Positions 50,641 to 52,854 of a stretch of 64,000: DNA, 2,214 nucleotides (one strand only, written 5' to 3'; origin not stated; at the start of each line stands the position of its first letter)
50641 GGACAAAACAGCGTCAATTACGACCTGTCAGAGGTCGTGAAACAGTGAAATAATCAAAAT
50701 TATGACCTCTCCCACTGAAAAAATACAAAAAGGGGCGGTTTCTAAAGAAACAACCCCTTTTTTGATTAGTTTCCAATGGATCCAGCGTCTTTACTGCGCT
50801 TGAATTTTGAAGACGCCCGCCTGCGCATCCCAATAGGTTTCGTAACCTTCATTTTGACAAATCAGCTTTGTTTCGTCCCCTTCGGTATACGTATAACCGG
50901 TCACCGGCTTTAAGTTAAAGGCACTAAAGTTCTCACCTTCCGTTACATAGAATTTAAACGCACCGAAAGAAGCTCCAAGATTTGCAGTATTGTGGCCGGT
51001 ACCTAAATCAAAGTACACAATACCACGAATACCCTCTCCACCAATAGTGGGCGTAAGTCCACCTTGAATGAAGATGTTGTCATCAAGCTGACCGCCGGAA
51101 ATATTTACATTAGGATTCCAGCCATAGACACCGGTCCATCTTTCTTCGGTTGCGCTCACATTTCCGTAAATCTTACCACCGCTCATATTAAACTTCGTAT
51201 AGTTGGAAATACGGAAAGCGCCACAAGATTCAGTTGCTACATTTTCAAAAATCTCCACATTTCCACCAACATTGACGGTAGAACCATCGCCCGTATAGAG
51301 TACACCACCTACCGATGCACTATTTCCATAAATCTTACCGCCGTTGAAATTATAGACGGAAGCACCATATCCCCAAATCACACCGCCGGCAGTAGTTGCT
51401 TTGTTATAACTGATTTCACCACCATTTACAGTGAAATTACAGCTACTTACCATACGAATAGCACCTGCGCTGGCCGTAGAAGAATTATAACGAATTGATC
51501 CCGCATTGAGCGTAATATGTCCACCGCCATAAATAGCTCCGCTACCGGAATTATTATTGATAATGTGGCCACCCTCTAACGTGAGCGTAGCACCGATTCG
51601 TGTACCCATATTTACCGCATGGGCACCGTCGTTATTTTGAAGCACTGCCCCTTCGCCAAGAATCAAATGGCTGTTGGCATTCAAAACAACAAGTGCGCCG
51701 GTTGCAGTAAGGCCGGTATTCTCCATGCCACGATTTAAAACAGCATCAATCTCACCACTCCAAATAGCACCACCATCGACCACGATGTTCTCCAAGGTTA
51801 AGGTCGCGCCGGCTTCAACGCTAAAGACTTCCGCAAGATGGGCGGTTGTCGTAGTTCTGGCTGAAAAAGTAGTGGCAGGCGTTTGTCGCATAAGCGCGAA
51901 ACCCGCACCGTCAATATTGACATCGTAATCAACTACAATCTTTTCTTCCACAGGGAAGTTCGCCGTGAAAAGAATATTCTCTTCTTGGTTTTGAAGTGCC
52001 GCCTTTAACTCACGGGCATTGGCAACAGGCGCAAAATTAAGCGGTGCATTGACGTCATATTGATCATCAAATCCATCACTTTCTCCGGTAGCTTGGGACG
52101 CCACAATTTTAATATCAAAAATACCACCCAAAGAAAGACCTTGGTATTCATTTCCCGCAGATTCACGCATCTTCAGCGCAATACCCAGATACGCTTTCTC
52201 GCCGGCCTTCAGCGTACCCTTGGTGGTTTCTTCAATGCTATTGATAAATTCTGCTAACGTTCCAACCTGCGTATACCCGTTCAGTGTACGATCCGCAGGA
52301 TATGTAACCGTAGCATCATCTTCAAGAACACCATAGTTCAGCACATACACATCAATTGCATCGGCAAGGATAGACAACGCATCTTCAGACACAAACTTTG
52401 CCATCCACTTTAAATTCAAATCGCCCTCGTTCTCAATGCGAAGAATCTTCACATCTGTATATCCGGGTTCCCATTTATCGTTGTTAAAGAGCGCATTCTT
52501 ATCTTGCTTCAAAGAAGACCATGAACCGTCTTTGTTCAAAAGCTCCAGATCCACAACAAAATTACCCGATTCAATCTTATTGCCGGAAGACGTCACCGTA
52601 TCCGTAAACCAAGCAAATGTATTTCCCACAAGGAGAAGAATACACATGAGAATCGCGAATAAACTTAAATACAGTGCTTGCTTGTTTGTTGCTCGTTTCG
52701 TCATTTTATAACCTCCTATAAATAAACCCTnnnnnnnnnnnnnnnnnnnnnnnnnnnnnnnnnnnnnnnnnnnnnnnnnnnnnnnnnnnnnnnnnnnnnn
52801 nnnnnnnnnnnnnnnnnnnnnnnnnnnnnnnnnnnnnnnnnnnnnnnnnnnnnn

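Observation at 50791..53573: sipW-like signal peptidase with an extended tail, paired with a TasA/camelysin-class beta-helix fusion protein (putative fibre or biofilm-matrix module)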

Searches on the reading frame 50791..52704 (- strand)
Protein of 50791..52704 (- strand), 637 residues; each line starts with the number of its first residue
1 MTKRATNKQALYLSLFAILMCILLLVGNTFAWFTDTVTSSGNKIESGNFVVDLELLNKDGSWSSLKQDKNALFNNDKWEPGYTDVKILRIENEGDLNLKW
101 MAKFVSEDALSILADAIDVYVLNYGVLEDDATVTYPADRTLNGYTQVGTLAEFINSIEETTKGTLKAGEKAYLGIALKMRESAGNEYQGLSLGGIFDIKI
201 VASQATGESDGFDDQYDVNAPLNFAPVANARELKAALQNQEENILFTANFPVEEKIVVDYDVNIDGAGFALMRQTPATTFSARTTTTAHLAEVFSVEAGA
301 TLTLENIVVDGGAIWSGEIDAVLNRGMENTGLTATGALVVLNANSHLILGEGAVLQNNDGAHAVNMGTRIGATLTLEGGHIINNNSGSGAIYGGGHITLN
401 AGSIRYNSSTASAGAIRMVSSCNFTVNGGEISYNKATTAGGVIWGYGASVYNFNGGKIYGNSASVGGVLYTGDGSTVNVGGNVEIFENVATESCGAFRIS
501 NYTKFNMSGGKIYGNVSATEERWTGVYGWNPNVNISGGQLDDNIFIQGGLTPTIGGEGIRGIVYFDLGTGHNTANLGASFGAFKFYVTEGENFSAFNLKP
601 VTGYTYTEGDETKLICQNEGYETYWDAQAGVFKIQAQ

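Call 3: search_protein_families(library=pfam, proteins=[window:50791-52704:-], max_evalue=1)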
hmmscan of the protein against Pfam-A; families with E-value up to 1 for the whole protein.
window:50791-52704:- (637 aa): 4 families
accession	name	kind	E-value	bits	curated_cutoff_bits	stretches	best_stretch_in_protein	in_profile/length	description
PF12389.13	Peptidase_M73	-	0.00067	20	22.5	1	18-208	13-195/196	Camelysin metallo-endopeptidase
PF21786.3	Bflower_3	-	0.021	15.1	34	1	424-480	54-104/125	6-fold beta flower protein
PF06048.17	DUF927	-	0.06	13.4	22.6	1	37-164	32-168/284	Domain of unknown function (DUF927)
PF20585.4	Pectate_lyase_5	-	0.17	12.5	24.3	1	227-292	4-79/126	Putative pectate lyase-like adhesive domain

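Call 4: search_protein_families(library=ncbifam, proteins=[window:50791-52704:-], max_evalue=1)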
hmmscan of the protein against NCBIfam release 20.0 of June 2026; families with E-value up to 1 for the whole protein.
window:50791-52704:- (637 aa): 2 families
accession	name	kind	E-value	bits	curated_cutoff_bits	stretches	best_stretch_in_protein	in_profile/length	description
TIGR04088.1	cognate_SipW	domain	7.3e-06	26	19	1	22-49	8-34/34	SipW-dependent-type signal peptide-containing protein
TIGR04090.1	exp_by_SipW_IV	subfamily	0.0015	18.3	60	1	17-104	7-78/241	BsaA family SipW-dependent biofilm matrix protein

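Call 8: find_homologous_proteins(query=window:50791-52704:-)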
Query window:50791-52704:- (637 aa): 1413 proteins with E <= 0.001 among 8000 candidates; the best 120 are listed.
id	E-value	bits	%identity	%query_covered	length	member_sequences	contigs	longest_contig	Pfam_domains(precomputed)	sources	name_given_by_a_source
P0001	0.0e+0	1411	100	100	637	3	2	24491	-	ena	-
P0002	1.9e-295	1000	71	100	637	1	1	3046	-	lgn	-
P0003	3.8e-295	999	70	100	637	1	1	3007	-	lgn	-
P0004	1.5e-282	957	68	100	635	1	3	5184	-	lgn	-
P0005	3.2e-253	860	63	96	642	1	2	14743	PF12389.14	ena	-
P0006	9.2e-251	852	62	100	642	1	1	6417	PF12389.14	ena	-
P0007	1.5e-246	838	61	100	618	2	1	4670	PF12389.14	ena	-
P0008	2.6e-245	834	61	100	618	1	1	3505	PF12389.14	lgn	-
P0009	7.3e-245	832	61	100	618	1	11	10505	PF12389.14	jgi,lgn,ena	-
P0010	1.8e-244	831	61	100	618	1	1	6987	PF12389.14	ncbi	-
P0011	4.3e-231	787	58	99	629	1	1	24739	PF12389.14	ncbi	-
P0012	1.2e-230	786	58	100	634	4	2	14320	PF12389.14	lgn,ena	-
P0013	7.7e-227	773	57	100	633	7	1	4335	PF12389.14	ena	-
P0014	3.2e-226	771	56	100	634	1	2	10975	PF12389.14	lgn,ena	-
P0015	1.9e-225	768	56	99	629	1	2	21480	-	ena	-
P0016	1.4e-224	765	58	96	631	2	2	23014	PF12389.14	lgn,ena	-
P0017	9.7e-224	763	55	99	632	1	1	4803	PF12389.14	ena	-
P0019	1.1e-221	756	56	100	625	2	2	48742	PF12389.14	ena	-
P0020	8.5e-221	753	59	96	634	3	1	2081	PF12389.14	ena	-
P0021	9.6e-220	749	56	100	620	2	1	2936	PF12389.14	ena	-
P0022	1.1e-216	739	55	99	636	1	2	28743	PF12389.14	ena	-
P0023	2.3e-216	738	56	98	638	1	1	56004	PF12389.14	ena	-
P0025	4.1e-206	704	54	100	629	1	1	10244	PF12389.14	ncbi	-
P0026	2.9e-205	702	53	100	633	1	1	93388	PF12389.14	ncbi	-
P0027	3.1e-204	698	54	100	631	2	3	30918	PF12389.14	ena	-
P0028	1.1e-202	693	52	100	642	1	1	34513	PF12389.14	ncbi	-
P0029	2.8e-202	692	55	96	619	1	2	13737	PF12389.14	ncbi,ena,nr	ncbi:MAG: SipW-dependent-type signal peptide-containing protein [Clostridia bacterium]|nr:SipW-depen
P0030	1.1e-201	690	53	100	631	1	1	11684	PF12389.14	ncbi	-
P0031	3.0e-201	688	55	100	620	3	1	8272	PF12389.14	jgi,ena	-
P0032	1.0e-200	687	53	100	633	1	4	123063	PF12389.14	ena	-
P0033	1.5e-198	679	51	100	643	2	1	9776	PF12389.14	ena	-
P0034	4.3e-198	678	52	100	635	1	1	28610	PF12389.14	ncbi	-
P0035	7.6e-198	677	53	100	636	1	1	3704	PF12389.14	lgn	-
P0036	1.3e-197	676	53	100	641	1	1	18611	PF12389.14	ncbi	-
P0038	2.5e-195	669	53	100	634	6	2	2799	PF12389.14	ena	-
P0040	3.8e-194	665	53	100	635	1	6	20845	PF12389.14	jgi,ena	-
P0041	4.2e-194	665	51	100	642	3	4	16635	PF12389.14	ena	-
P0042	4.6e-194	665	51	100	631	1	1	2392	PF12389.14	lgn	-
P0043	4.3e-193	661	51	100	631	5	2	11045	PF12389.14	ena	-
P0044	6.6e-193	661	51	100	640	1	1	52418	PF12389.14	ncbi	-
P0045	4.6e-192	658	53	100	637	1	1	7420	PF12389.14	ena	-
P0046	6.2e-192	658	51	100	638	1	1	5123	PF12389.14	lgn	-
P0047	5.9e-190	651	52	100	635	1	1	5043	PF12389.14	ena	-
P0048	1.9e-189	649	50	100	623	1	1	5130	PF12389.14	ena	-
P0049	7.4e-189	647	52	100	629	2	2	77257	PF12389.14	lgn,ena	-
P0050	4.4e-188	645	51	100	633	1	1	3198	PF12389.14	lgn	-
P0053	1.3e-184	633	51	98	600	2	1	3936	PF12389.14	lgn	-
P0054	1.4e-184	633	51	100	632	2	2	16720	PF12389.14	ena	-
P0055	5.6e-182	625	51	100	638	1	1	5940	PF12389.14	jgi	-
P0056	5.8e-182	625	52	100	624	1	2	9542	PF12389.14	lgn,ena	-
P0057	2.5e-181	623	51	100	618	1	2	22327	PF12389.14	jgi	-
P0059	4.2e-179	615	51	99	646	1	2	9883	PF12389.14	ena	-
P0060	8.1e-179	614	50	100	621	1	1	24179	PF12389.14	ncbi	-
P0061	1.6e-177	610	50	100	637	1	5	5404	PF12389.14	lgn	-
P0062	6.2e-177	608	49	100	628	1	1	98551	PF12389.14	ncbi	-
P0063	8.1e-177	608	48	100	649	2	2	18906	PF12389.14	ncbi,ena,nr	ncbi:MAG: hypothetical protein IJN09_02985 [Oscillospiraceae bacterium]|nr:hypothetical protein [Osc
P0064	2.2e-174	600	48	100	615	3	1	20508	PF12389.14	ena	-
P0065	1.8e-173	597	49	100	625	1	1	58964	PF12389.14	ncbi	-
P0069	3.5e-170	586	48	98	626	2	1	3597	PF12389.14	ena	-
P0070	4.0e-170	586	48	100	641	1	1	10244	PF12389.14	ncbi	-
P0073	2.4e-167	576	49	96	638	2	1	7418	PF12389.14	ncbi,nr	ncbi:MAG: hypothetical protein E7381_05755, partial [Clostridiales bacterium]|nr:hypothetical protei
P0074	7.6e-167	575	48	100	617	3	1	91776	PF12389.14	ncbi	-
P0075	7.8e-166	571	49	100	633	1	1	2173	PF12389.14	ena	-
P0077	9.6e-165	568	45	66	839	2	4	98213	PF12389.14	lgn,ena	-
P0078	4.0e-164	566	47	98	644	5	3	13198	PF12389.14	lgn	-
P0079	4.0e-162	559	46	100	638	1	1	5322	PF12389.14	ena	-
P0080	9.8e-161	555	48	100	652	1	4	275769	PF12389.14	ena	-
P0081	1.0e-160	554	46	97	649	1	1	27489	PF12389.14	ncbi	-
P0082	2.4e-160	553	46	98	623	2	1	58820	PF12389.14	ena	-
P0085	2.9e-158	546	46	100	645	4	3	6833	PF12389.14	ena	-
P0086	3.4e-158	546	46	100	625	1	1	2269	PF12389.14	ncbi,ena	-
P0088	1.1e-157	544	46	100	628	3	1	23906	PF12389.14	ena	-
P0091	6.6e-157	542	47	97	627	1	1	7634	PF12389.14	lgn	-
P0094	4.1e-155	536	43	65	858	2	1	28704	PF13306.13,PF12389.14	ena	-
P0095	1.8e-154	534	45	99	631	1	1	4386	PF12389.14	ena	-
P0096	2.3e-154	533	45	100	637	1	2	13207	PF12389.14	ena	-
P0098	1.1e-152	528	46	100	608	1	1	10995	PF12389.14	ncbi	-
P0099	8.0e-152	525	44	99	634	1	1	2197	PF12389.14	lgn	-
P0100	3.9e-151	523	58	68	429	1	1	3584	PF12389.14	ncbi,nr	ncbi:MAG: SipW-dependent-type signal peptide-containing protein, partial [Clostridia bacterium]|nr:S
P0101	1.0e-150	521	45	100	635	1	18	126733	PF12389.14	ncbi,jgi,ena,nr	ncbi:MAG: hypothetical protein E7441_09865 [Ruminococcaceae bacterium]|nr:hypothetical protein [Osci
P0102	3.3e-149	517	44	100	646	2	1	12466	PF12389.14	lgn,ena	-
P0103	3.4e-148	513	46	100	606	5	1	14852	PF12389.14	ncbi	-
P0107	6.9e-145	502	46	100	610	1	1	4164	PF12389.14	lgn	-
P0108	1.0e-144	502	44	100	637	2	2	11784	PF12389.14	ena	-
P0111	6.5e-144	499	45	100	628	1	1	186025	PF12389.14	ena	-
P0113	4.1e-142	493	45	100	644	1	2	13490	PF12389.14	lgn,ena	-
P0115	9.6e-140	485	43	100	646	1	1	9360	PF12389.14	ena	-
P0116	1.4e-139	485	42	100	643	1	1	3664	PF12389.14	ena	-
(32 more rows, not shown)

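Call 14: find_related_loci(query=A1, collection=genome_contigs, flank=6000)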
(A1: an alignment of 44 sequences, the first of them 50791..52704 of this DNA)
Query A1 (637 aa) in genome_contigs; peptide patterns used: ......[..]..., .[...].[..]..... (x = any residue, [..] = any of these).
599 stretches matched a pattern (row limit reached: there are more); 586 encode a relative of the query (tblastn E <= 1e-3); the best 80 are kept; 79 distinct loci.
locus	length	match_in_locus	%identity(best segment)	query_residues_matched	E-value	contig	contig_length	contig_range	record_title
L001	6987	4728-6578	61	1-636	0e+0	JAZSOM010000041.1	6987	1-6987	MAG: Acutalibacteraceae bacterium isolate T1900044549_TS20190015.MAGScoT_cleanbin_000017 SGB_186_k141_2079833, whole gen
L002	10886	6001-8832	54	1-636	0e+0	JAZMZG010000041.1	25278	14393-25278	MAG: Eubacteriales bacterium isolate T1900044750_TS20190416.MAGScoT_cleanbin_000054 SGB_2192_k141_901249, whole genome s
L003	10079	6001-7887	54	1-637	0e+0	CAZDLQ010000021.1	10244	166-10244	MAG TPA_asm: uncultured Oscillospiraceae bacterium isolate SRP315200_co1_893 genome assembly, contig: NODE_14665_length_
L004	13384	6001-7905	52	1-637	0e+0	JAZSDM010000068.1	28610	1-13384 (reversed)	MAG: Acutalibacteraceae bacterium isolate T1900044598_TS20190064.MAGScoT_cleanbin_000011 SGB_674_k141_1899880, whole gen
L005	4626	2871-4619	52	1-589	2e-179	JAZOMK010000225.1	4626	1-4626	MAG: Clostridia bacterium isolate T1900045648_YK20190342.MAGScoT_cleanbin_000020 SGB_8182_k141_2278514, whole genome sho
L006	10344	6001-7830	45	1-636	1e-157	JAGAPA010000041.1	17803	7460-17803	MAG: Clostridia bacterium isolate RGIG8643 Water_deer_Cecum.Co__c648976, whole genome shotgun sequence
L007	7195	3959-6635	44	1-636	6e-151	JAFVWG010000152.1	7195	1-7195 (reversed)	MAG: Oscillospiraceae bacterium isolate RGIG5452 Sheep_Colon-5__c375799, whole genome shotgun sequence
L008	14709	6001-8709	45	1-636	8e-145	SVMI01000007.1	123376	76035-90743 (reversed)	MAG: Oscillospiraceae bacterium isolate SIG509 NODE_3364_length_123376_cov_8.456344, whole genome shotgun sequence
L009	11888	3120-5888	42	1-635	2e-139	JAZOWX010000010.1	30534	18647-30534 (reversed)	MAG: Eubacteriales bacterium isolate T1900045517_YK20190211.MAGScoT_cleanbin_000005 SGB_7628_k141_731859, whole genome s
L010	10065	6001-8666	43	1-637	2e-138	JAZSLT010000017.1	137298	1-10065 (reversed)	MAG: Clostridia bacterium isolate T1900044557_TS20190023.MAGScoT_cleanbin_000010 SGB_315_k141_110551, whole genome shotg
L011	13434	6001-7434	52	1-635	9e-122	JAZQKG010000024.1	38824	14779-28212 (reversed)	MAG: Eubacteriales bacterium isolate T1900044615_TS20190081.MAGScoT_cleanbin_000038 SGB_840_k141_1695377, whole genome s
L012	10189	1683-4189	39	1-636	5e-117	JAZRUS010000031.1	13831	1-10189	MAG: Eubacteriales bacterium isolate T1900045336_YK20190025.MAGScoT_cleanbin_000039 SGB_6606_k141_1408775, whole genome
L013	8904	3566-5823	38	6-635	2e-116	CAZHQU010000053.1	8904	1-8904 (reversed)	MAG TPA_asm: uncultured Coprobacillus sp. isolate SRP315200_co1_679 genome assembly, contig: NODE_18172_length_8904_cov_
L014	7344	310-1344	58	293-637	4e-115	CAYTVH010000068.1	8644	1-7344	MAG TPA_asm: uncultured Oscillospiraceae bacterium isolate SRP315200_co1_592 genome assembly, contig: NODE_19007_length_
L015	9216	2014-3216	48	210-637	3e-109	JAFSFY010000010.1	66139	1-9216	MAG: Clostridia bacterium isolate RGIG3107 Goat_Rectum-6__c97843, whole genome shotgun sequence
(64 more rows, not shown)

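Call 20: predict_structure(alignment_id=A1)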
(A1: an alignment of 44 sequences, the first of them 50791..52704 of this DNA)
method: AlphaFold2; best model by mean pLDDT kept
length: 637 residues; sequences in the alignment: 44
mean_pLDDT: 86.0   pTM: 0.76
mean pLDDT of the five models: 86.0, 86.0, 84.4, 83.3, 83.1
residues with pLDDT >= 90: 340; 70-90: 220; 50-70: 53; < 50: 24
segments of 3 or more residues with pLDDT < 50: 1-6, 30-45
pLDDT, mean of each block of 10 residues (from residue 1): 48 77 64 40 54 88 81 79 89 83 74 86 83 81 85 66 83 89 78 73 65 58 81 87 89 94 94 73 68 97 98 95 94 96 97 97 92 96 96 93 97 91 95 94 92 98 95 96 98 93 96 96 93 95 91 93 87 89 93 89 92 96 96 94
secondary structure, 60 per line:
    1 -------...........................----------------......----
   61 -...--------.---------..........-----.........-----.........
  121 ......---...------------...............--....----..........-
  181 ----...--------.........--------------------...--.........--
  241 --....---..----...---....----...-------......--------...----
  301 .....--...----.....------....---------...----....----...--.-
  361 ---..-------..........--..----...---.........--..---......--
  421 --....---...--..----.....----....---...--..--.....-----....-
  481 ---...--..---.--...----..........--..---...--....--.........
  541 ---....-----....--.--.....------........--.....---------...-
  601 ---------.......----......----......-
elements in order: H8-34 E51-56 E62-64 E83-92 E98-106 H112-116 E117-126 E145-149 H150-159 E162-165 E170-179 E196-204 E225-227 H230-238 E243-246 E256-258 E262-265 E270-272 H280-285 E294-296 E301-305 E308-310 E315-319 E326-329 E339-341 E346-349 E354-356 E373-382 E391-393 E397-405 E413-418 E423-426 E430-432 E441-445 E450-453 E457-459 E466-470 E476-479 E484-486 E497-499 E504-513 E526-529 E532-540 E544-547 E553-556 E562-566 E573-580 E583-587 E597-599 H610-613 E614-616 E621-626 E631-636

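Call 22: search_solved_structures(query=A1, max_evalue=1)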
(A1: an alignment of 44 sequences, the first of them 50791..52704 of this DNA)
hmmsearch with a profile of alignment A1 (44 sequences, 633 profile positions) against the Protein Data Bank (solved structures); distinct sequences matched with E-value up to 1: 0.

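Call 23: fold_search(model_id=the predicted structure, library=pdb)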
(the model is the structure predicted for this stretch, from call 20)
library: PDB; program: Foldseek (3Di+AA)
matches with E <= 10: 970; with E <= 0.001: 0
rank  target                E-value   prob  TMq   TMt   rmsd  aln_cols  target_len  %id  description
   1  7ueg_A                4.8e-03  1.00  0.14  0.40  18.2       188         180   13  Cryo-EM of bundling pili from Pyrobaculum calidifontis (released 2022-06-29)
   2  5ny0                  1.1e-02  0.95  0.22  0.35  12.3       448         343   14  L. reuters 100-23 SRRP (released 2018-03-21)
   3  8aur_A                1.3e-02  1.00  0.17  0.40   6.2       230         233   10  Cryo-EM structure of a TasA fibre (released 2022-11-30)
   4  2wmp_B                1.8e-02  0.96  0.12  0.39   7.1       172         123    9  Structure of the E. coli chaperone PapD in complex with the pilin domain of the PapGII adhesin (released 2010-08-25)
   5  5l7u_A                2.1e-02  0.28  0.10  0.11  20.9       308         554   11  Crystal structure of BvGH123 with bound GalNAc (released 2017-03-22)
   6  5l7v_B                3.0e-02  0.47  0.09  0.10  21.6       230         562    9  Crystal Structure of BvGH123 with bond transition state analog Galthiazoline. (released 2017-03-22)
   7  8p4l_A                3.2e-02  0.77  0.11  0.13  21.4       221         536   10  Beta-N-acetylgalactosaminidase from Niabella aurantiaca (released 2024-01-17)
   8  2uve_B                3.2e-02  0.28  0.19  0.21  23.4       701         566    9  Structure of Yersinia enterocolitica Family 28 Exopolygalacturonase (released 2007-05-08)
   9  6fvi                  3.5e-02  0.97  0.10  0.36  13.5       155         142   14  ASH / PapD-like domain of human CEP192 (PapD-like domain 7) (released 2019-03-20)
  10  5l7r_A                3.6e-02  0.38  0.09  0.10  22.0       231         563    9  Crystal structure of BvGH123 (released 2017-03-22)
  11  7fe5_A                4.4e-02  0.72  0.10  0.28  19.7       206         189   13  AvmM Catalyzes Macrocyclization in Alchivemycin A Biosynthesis (released 2021-09-01)
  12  7knc                  5.0e-02  0.13  0.08  0.06  20.6       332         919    8  Crystal structure of the GH31 alpha-xylosidase (Xac1773) from Xanthomonas citri (released 2021-05-26)
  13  5fqf_A                5.2e-02  0.82  0.10  0.11  11.0       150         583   14  The details of glycolipid glycan hydrolysis by the structural analysis of a family 123 glycoside hydrolase from Clostr (released 2016-03-30)
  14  5l7u_B                5.2e-02  0.54  0.12  0.13  21.5       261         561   11  Crystal structure of BvGH123 with bound GalNAc (released 2017-03-22)
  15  8u1o_o                6.0e-02  0.21  0.18  0.18  18.5       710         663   11  In situ cryo-EM structure of bacteriophage P22 tailspike protein complex at 3.4A resolution (released 2023-11-29)
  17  7pnb_A                6.9e-02  0.72  0.13  0.33   9.2       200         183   10  Sulfolobus acidocaldarius 0406 filament. (released 2022-09-14)
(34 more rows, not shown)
